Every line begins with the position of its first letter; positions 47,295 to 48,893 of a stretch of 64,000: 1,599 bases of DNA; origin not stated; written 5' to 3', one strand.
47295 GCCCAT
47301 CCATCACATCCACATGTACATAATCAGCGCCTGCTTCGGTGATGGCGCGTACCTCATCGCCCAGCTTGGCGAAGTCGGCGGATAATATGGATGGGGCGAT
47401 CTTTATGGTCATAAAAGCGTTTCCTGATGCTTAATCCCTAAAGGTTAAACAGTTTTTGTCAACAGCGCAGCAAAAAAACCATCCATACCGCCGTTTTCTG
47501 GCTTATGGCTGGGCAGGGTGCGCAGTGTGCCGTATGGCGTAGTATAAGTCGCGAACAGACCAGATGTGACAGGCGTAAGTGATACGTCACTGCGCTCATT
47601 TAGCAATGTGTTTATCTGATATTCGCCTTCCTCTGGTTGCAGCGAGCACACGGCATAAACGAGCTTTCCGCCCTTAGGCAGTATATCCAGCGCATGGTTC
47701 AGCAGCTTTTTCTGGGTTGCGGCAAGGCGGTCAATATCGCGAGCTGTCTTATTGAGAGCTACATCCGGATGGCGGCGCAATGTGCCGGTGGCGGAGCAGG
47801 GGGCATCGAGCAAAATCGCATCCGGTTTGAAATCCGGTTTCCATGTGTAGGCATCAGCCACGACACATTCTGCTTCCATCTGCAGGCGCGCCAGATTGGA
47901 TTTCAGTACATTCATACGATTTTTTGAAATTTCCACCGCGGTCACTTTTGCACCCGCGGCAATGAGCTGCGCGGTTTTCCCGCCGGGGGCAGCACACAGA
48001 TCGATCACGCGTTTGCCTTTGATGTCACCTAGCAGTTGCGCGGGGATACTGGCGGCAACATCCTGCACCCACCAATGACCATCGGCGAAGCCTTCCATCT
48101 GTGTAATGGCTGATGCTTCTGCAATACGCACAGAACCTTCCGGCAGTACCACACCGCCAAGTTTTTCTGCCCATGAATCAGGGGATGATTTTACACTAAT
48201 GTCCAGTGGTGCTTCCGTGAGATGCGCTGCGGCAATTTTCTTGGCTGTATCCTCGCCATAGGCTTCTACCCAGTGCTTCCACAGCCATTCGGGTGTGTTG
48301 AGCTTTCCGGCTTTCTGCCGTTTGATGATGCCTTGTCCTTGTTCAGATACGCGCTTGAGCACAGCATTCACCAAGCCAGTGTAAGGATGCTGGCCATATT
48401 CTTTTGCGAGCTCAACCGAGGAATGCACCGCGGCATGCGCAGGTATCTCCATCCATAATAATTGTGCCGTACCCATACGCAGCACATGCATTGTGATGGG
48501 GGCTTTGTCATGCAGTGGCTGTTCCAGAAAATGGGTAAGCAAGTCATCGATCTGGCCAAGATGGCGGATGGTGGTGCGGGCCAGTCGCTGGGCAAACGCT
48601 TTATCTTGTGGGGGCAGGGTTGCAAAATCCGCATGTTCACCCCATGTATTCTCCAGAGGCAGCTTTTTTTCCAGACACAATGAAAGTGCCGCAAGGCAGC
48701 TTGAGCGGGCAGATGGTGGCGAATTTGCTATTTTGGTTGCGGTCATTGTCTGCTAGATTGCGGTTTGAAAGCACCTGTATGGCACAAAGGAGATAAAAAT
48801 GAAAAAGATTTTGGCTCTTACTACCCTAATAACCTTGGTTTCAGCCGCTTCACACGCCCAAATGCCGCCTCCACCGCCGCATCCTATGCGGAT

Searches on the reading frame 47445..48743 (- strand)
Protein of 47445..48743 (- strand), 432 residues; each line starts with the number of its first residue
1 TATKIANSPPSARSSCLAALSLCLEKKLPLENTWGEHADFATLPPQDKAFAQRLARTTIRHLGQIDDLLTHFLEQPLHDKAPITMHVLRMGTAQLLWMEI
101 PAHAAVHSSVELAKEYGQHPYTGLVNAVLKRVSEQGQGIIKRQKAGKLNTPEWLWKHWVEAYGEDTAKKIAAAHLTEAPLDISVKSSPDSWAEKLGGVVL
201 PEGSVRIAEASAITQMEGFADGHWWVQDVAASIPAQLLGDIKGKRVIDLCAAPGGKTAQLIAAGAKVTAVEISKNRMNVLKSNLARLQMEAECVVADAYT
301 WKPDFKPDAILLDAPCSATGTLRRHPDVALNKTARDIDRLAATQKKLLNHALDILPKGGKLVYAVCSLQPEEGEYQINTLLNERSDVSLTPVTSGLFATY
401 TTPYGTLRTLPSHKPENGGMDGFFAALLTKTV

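Call 81: search_protein_families(library=pfam, proteins=[window:47445-48743:-], max_evalue=0.00001)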
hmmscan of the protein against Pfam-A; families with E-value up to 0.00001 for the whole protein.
window:47445-48743:- (432 aa): 2 families
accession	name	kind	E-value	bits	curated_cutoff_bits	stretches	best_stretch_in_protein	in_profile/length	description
PF01189.24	Methyltr_RsmB-F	-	3.7e-47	161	27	1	238-428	4-198/199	16S rRNA methyltransferase RsmB/F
PF01029.23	NusB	-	1.3e-26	93.9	23.1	1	12-133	3-132/133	NusB family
